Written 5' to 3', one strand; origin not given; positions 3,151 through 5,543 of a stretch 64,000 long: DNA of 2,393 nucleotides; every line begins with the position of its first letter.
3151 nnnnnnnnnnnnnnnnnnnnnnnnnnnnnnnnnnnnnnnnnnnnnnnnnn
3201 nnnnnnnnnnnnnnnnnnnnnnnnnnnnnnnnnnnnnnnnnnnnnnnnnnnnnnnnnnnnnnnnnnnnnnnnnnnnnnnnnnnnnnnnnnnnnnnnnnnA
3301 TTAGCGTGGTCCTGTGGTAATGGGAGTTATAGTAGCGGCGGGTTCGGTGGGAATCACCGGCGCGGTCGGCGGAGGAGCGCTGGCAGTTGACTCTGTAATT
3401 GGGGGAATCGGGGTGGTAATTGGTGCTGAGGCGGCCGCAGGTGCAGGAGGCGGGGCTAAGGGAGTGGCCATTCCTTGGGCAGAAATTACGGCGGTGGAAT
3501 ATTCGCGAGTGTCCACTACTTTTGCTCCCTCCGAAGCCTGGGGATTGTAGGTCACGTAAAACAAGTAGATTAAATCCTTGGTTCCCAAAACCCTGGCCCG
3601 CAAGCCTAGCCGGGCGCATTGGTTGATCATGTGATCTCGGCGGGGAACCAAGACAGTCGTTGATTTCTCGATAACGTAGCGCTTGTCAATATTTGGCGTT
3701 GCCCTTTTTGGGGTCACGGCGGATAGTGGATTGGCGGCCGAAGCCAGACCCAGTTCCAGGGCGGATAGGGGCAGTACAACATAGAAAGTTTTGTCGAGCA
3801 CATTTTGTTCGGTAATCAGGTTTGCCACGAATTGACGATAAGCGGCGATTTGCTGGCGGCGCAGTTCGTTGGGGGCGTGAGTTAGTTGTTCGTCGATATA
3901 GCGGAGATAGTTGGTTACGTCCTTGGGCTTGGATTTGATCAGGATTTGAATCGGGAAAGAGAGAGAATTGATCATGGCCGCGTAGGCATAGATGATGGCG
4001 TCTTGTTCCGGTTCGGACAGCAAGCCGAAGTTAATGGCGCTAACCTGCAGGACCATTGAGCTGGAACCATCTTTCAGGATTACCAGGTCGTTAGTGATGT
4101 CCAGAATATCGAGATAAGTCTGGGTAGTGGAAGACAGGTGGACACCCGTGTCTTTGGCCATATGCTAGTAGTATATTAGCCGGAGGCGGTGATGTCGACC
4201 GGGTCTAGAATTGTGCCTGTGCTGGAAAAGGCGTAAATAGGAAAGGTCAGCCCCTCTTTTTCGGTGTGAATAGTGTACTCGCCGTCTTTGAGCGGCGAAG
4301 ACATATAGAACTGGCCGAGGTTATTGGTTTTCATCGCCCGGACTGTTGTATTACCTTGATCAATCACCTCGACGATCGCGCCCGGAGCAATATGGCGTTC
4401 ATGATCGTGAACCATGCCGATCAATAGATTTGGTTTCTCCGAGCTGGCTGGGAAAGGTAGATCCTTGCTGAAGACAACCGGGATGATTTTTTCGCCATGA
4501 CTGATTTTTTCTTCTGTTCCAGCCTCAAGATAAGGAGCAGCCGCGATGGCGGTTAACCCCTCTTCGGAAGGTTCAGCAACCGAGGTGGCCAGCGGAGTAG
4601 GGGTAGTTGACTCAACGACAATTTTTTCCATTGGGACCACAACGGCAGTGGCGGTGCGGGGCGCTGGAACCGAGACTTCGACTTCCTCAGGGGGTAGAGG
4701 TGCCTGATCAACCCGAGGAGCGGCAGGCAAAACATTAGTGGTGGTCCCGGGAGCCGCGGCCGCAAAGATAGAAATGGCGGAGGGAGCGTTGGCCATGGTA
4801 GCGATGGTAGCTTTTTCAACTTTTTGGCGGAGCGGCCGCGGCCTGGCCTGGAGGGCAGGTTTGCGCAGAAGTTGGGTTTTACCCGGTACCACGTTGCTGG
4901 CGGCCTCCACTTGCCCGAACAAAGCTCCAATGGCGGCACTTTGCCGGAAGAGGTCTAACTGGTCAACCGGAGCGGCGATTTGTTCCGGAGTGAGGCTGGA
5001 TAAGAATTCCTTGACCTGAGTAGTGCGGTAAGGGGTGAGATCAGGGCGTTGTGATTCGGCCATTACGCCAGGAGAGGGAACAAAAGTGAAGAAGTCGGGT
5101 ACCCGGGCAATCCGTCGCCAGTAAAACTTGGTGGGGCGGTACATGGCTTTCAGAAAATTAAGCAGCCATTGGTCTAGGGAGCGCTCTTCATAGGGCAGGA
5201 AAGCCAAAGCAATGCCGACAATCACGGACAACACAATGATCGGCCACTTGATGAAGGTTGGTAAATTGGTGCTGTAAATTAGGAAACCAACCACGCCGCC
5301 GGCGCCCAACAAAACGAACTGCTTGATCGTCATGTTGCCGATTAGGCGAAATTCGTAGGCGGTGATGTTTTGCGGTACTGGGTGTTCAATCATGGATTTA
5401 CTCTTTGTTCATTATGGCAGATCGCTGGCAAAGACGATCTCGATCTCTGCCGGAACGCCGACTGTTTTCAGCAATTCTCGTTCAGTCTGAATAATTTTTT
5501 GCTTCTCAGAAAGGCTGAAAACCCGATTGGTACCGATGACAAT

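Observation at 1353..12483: Gram-positive-type T4SS-like locus with divergent pilin array, lacking relaxase and coupling protein in the window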

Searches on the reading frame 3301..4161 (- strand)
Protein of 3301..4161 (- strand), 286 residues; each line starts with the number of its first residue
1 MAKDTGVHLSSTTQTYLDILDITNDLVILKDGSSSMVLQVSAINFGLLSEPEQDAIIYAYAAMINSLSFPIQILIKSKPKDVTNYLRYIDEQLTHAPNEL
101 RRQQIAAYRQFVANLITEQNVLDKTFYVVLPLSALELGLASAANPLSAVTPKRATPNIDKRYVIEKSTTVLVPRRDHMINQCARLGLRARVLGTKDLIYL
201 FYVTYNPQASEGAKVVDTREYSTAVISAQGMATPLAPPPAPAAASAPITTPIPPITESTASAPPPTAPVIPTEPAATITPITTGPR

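Call 4: search_protein_families(library=pfam, proteins=[window:3301-4161:-], max_evalue=0.1)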
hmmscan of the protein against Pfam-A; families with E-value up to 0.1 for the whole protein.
window:3301-4161:- (286 aa): 0 families

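Call 27: find_homologous_proteins(query=window:3301-4161:-, max_evalue=0.001)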
Query window:3301-4161:- (286 aa): 751 proteins with E <= 0.001 among 8000 candidates; the best 120 are listed.
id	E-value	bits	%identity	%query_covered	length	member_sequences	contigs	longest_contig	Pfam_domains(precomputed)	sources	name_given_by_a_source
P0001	1.2e-177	607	100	100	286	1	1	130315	PF26593.2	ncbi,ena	-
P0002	4.2e-145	500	83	100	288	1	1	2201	PF26593.2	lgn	-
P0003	9.3e-132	456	88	81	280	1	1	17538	PF26593.2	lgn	-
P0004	1.5e-127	443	77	97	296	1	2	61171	PF26593.2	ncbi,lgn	-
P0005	1.5e-126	439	84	81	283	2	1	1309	PF26593.2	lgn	-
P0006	1.9e-115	403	80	81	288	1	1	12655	PF26593.2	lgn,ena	-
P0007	1.1e-109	384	68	92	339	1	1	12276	PF26593.2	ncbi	-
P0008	1.8e-107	377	67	92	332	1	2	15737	PF26593.2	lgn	-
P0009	9.9e-107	374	68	92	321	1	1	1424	PF26593.2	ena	-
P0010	1.4e-106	374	72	85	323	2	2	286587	PF26593.2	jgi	jgi:hypothetical protein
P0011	4.3e-106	372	65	97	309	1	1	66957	PF26593.2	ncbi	-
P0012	5.5e-106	372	73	85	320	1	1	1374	PF26593.2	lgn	-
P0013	1.0e-104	368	65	97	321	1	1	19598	PF26593.2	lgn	-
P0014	1.2e-104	368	62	98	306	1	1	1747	PF26593.2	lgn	-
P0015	3.0e-104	366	64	96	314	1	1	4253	PF26593.2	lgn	-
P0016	2.2e-101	357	65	87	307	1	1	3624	PF26593.2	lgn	-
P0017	1.6e-100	354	69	80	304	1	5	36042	PF26593.2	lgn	-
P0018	1.8e-100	354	69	80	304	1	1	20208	PF26593.2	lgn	-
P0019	6.2e-100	352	60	98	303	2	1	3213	PF26593.2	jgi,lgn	jgi:hypothetical protein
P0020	6.9e-99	349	61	96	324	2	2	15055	PF26593.2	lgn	-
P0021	1.7e-98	347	68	81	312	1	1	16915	PF26593.2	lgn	-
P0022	3.0e-98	347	69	80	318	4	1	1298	PF26593.2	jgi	jgi:hypothetical protein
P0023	3.2e-98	347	61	89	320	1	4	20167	PF26593.2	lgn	-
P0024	3.7e-98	346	62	93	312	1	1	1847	PF26593.2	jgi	jgi:hypothetical protein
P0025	5.2e-98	346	66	82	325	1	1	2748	PF26593.2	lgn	-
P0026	3.1e-97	343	60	88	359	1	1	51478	PF26593.2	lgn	-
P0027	3.2e-97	343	58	96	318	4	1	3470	PF26593.2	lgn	-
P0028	1.5e-95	338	62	95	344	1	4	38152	PF26593.2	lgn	-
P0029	2.0e-95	337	63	89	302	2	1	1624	PF26593.2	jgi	-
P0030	2.6e-95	337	59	96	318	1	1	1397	PF26593.2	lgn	-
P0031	3.6e-95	337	61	96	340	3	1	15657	PF26593.2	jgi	-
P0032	4.0e-95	336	70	78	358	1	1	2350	PF26593.2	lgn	-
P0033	4.4e-95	336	68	83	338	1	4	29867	PF26593.2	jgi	jgi:hypothetical protein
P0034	6.8e-95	336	61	95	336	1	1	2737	PF26593.2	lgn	-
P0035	2.0e-94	334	65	84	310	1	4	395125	PF26593.2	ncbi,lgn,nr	ncbi:hypothetical protein LRY65_00805 [Candidatus Woesebacteria bacterium]|nr:hypothetical protein [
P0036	2.2e-94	334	64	78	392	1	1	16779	PF26593.2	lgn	-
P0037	2.4e-94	334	59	89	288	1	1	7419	PF26593.2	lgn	-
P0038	3.0e-93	330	59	89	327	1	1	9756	PF26593.2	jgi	-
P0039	4.0e-93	330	68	79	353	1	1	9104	PF26593.2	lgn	-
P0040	1.7e-92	328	68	77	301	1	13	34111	PF26593.2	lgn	-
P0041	2.0e-92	328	66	79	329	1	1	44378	PF26593.2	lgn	-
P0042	2.1e-92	327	59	97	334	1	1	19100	PF26593.2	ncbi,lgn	-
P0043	1.0e-91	325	67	83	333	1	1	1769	PF26593.2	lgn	-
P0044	1.2e-91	325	57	100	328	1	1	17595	PF26593.2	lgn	-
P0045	1.3e-91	325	66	80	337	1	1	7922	PF26593.2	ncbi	-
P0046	4.0e-91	323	67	79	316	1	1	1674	PF26593.2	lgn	-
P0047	1.4e-90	321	61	85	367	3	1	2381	PF26593.2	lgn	-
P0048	1.6e-90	321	54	97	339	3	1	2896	PF26593.2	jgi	jgi:hypothetical protein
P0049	1.3e-89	318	63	80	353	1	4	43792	PF26593.2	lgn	-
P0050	5.9e-89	316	64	80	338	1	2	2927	PF26593.2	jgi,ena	-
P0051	2.1e-88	314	53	99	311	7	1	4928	PF26593.2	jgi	-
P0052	7.0e-88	313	64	79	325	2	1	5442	PF26593.2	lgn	-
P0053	3.7e-87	310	58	93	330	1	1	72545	PF26593.2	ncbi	-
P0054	1.9e-86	308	62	82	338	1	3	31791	PF26593.2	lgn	-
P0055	2.2e-86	308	57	92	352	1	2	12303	PF26593.2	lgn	-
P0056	2.4e-86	308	65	79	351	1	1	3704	PF26593.2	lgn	-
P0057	8.5e-85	303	64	86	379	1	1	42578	PF26593.2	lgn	-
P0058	1.4e-80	289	57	85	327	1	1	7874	PF26593.2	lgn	-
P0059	2.1e-76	275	53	77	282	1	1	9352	PF26593.2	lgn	-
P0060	1.7e-73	265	52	78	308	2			PF26593.2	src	-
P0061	9.8e-73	263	53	89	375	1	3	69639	PF26593.2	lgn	-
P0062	5.6e-72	260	55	76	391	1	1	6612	PF26593.2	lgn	-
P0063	1.9e-71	259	53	88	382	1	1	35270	PF26593.2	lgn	-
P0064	2.2e-71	259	52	83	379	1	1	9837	PF26593.2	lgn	-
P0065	2.3e-71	258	48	97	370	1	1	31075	PF26593.2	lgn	-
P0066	8.8e-71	257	50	94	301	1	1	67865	PF26593.2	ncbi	-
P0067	1.1e-70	256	49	98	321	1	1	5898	PF26593.2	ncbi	-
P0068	1.1e-70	256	51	74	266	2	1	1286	PF26593.2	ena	-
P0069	1.5e-70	256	42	93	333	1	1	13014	PF26593.2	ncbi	-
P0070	2.2e-70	255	46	96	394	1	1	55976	PF26593.2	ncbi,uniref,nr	ncbi:hypothetical protein C5B42_01765 [Candidatus Cerribacteria bacterium 'Amazon FNV 2010 28 9']|un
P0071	2.3e-70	255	54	77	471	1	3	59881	PF26593.2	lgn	-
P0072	9.0e-70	253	54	79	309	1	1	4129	PF26593.2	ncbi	-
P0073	5.6e-69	251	51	77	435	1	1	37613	PF26593.2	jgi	jgi:hypothetical protein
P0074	6.3e-69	250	51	83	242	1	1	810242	PF26593.2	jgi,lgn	-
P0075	7.6e-69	250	46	97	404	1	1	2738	PF26593.2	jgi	jgi:hypothetical protein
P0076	2.3e-68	249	45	97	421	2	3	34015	PF26593.2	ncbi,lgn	-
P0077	7.6e-68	247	45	93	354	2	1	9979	PF26593.2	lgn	-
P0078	8.1e-68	247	51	78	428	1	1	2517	PF26593.2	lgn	-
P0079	1.7e-67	246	53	77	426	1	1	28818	PF26593.2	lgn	-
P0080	1.9e-67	246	50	96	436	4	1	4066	PF26593.2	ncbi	-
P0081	1.0e-66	243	50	87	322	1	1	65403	PF26593.2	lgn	-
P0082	1.1e-66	243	46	94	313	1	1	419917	PF26593.2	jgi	jgi:hypothetical protein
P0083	1.1e-66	243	47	95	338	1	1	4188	PF26593.2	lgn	-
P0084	1.5e-66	243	46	89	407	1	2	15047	PF26593.2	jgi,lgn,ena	-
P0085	1.8e-66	242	48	80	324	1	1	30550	PF26593.2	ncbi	-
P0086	2.5e-66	242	48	96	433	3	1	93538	PF26593.2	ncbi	-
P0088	1.6e-65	239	48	93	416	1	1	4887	PF26593.2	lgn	-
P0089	2.9e-65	238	45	100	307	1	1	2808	PF26593.2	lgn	-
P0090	8.8e-65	237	55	71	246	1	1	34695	PF26593.2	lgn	-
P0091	1.1e-64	237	51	79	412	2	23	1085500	PF26593.2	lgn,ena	-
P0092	2.6e-64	235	52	77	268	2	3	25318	PF26593.2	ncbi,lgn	-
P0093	2.9e-64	235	54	78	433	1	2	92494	PF26593.2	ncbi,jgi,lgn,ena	-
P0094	3.2e-64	235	50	82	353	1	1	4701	PF26593.2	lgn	-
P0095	4.3e-64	235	45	93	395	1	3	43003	PF26593.2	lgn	-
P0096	5.1e-64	234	49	91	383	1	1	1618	PF26593.2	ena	-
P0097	5.2e-64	234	50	80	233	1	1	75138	PF26593.2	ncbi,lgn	-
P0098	6.7e-64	234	52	76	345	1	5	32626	PF26593.2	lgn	-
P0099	6.9e-64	234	49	80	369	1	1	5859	PF26593.2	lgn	-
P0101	1.0e-63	233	50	77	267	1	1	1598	PF26593.2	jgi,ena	-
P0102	1.1e-63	233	47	89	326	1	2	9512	PF26593.2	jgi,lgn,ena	jgi:hypothetical protein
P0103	1.5e-63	233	52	77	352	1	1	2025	PF26593.2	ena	-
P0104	5.1e-63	231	46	98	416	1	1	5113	PF26593.2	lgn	-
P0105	1.3e-62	230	49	77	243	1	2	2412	PF26593.2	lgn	-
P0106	1.4e-62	230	50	80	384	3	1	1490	PF26593.2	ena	-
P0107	1.5e-62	230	49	80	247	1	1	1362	PF26593.2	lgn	-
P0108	1.5e-62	230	49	78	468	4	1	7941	PF26593.2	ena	-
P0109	1.8e-62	229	50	79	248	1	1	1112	PF26593.2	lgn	-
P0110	1.9e-62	229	48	80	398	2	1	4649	PF26593.2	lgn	-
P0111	2.6e-62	229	45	93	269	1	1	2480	PF26593.2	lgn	-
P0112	7.2e-62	227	53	76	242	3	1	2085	PF26593.2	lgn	-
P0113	1.9e-61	226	46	92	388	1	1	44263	PF26593.2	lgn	-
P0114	1.9e-61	226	51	77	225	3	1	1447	PF26593.2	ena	-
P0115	2.1e-61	226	49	77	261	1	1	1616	PF26593.2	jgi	jgi:hypothetical protein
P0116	3.5e-60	222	45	92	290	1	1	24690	PF26593.2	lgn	-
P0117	4.3e-60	222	44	86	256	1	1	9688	PF26593.2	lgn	-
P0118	4.8e-60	221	46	83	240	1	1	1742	PF26593.2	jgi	jgi:hypothetical protein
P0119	9.2e-60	220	49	73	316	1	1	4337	PF26593.2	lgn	-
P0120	9.9e-60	220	52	77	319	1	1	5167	PF26593.2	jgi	jgi:hypothetical protein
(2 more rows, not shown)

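Call 28: search_protein_families(library=ncbifam, proteins=[window:3301-4161:-], max_evalue=0.1)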
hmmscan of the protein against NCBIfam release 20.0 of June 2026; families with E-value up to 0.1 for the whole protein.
window:3301-4161:- (286 aa): 3 families
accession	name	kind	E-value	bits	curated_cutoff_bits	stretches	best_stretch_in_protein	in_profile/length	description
NF041427.1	TrsD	subfamily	8.7e-09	35.5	200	1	22-130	24-142/201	TrsD/TraD family conjugative transfer protein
NF045975.1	VirB4_plasma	equivalog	1.6e-07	29.4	590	1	21-130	112-233/894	Mbov_0397 family ICE element conjugal transfer ATPase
NF045971.1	conju_CD1110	equivalog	0.065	11.5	325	1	26-134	15-123/752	VirB4-like conjugal transfer ATPase, CD1110 family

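Call 32: search_protein_families(library=pfam, proteins=[window:3301-4161:-], max_evalue=10)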
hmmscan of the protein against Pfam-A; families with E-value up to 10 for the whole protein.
window:3301-4161:- (286 aa): 0 families

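Call 62: predict_structure(alignment_id=A2)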
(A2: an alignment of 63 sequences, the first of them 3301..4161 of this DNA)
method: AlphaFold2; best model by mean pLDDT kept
length: 286 residues; sequences in the alignment: 63
mean_pLDDT: 77.2   pTM: 0.62
mean pLDDT of the five models: 77.2, 76.0, 75.8, 75.5, 73.1
residues with pLDDT >= 90: 98; 70-90: 85; 50-70: 73; < 50: 30
segments of 3 or more residues with pLDDT < 50: 1-14, 221-234
pLDDT, mean of each block of 10 residues (from residue 1): 42 66 95 94 75 80 75 86 89 97 96 83 88 90 70 78 97 95 90 94 81 58 45 56 58 62 70 64 60
secondary structure, 60 per line:
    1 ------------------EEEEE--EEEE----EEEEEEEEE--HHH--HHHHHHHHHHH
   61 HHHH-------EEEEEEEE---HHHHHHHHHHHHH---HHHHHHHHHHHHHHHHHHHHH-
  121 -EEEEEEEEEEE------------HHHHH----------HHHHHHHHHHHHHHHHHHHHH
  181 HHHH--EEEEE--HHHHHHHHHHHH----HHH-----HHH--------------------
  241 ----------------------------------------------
elements in order: E19-23 E26-29 E34-42 H50-64 E72-79 H83-95 H99-119 E122-132 H145-149 H160-184 E187-191 H194-205

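Call 66: fold_search(model_id=the predicted structure, library=pdb)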
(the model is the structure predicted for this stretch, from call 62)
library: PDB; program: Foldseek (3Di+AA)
matches with E <= 10: 437; with E <= 0.001: 0
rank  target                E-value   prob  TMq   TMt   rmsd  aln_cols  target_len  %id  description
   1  8rtb_A                1.1e-02  0.98  0.32  0.14   8.6       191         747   14  Extended inner membrane complex (IMC) protomer structure (TrwM/VirB3-TrwK/VirB4-TrwI/VirB6-TrwG/VirB8-TrwE/VirB10) fro (released 2024-06-19)
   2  8rtd_O                1.1e-02  0.98  0.32  0.13   8.6       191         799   14  Stalk-Arches-IMC structure from the fully-assembled R388 type IV secretion system determined by cryo-EM. (released 2024-06-19)
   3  8rtd_T                1.1e-02  0.98  0.32  0.13   8.6       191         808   14  Stalk-Arches-IMC structure from the fully-assembled R388 type IV secretion system determined by cryo-EM. (released 2024-06-19)
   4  7o42_A                6.1e-02  0.57  0.23  0.09   9.8       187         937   10  TrwK/VirB4unbound trimer of dimers complex (with Hcp1) from the R388 type IV secretion system determined by cryo-EM. (released 2022-06-22)
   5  7o42_E                7.0e-02  0.72  0.27  0.10  11.0       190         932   12  TrwK/VirB4unbound trimer of dimers complex (with Hcp1) from the R388 type IV secretion system determined by cryo-EM. (released 2022-06-22)
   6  3gpa_A                8.9e-02  0.20  0.13  0.24  19.8       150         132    9  Crystal structure of the Mimivirus NDK N62L mutant complexed with CDP (released 2009-08-11)
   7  8rtd_h                9.5e-02  0.54  0.26  0.18   8.7       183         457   12  Stalk-Arches-IMC structure from the fully-assembled R388 type IV secretion system determined by cryo-EM. (released 2024-06-19)
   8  9gad_F                1.0e-01  0.47  0.21  0.38   7.9       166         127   11  Structure and catalytic mechanism of SAM-AMP lyase in Clostridium botulinum CorA-associated type III CRISPR system (released 2025-07-02)
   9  9gad_D                1.1e-01  0.41  0.21  0.37   9.0       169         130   10  Structure and catalytic mechanism of SAM-AMP lyase in Clostridium botulinum CorA-associated type III CRISPR system (released 2025-07-02)
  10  7o41_B                1.4e-01  0.60  0.27  0.13   8.7       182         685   12  Hexameric composite model of the Inner Membrane Complex (IMC) with the Arches from the fully-assembled R388 type IV se (released 2022-06-22)
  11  9lqe_G                1.8e-01  0.35  0.21  0.39   9.4       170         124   10  Crystal structure of SAM lyase in complex with SAH (released 2025-11-26)
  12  7o43_A                2.0e-01  0.47  0.24  0.10   9.1       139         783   13  TrwK/VirB4unbound dimer complex from R388 type IV secretion system determined by cryo-EM. (released 2022-06-22)
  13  8rtd_V                2.0e-01  0.23  0.21  0.10  11.4       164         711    9  Stalk-Arches-IMC structure from the fully-assembled R388 type IV secretion system determined by cryo-EM. (released 2024-06-19)
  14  8rtd_g                2.1e-01  0.20  0.20  0.09  11.7       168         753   10  Stalk-Arches-IMC structure from the fully-assembled R388 type IV secretion system determined by cryo-EM. (released 2024-06-19)
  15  7o41_A                2.3e-01  0.66  0.33  0.15   7.0       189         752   13  Hexameric composite model of the Inner Membrane Complex (IMC) with the Arches from the fully-assembled R388 type IV se (released 2022-06-22)
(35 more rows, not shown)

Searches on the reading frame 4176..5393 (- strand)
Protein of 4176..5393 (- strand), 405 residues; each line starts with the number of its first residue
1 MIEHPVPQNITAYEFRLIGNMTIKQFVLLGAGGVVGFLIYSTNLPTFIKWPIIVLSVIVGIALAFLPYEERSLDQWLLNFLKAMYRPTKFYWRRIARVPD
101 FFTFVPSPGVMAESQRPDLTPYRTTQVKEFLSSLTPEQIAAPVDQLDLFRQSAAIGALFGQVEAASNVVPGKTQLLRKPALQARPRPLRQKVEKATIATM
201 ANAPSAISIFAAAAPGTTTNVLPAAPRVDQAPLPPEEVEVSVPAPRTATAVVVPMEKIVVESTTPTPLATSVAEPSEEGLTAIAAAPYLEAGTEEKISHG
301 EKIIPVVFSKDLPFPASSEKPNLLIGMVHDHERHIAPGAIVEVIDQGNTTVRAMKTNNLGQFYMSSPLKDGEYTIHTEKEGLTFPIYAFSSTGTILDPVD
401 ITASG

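Call 4: search_protein_families(library=pfam, proteins=[window:4176-5393:-], max_evalue=0.1)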
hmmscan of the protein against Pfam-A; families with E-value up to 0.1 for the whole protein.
window:4176-5393:- (405 aa): 2 families
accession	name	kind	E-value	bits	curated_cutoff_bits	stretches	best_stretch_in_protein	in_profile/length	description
PF12666.12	PrgI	-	2.7e-12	47.5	27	1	5-90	1-89/91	PrgI family protein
PF13620.12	CarboxypepD_reg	-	9.9e-05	23.1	32.3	1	326-381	4-58/82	Carboxypeptidase regulatory-like domain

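Call 28: search_protein_families(library=ncbifam, proteins=[window:4176-5393:-], max_evalue=0.1)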
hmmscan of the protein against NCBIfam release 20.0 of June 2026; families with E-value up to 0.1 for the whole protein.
window:4176-5393:- (405 aa): 1 family
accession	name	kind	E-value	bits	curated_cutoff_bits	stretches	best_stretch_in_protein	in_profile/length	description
NF042935.1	SCO6880_fam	subfamily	0.0074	15.3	60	1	16-84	12-78/477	SCO6880 family protein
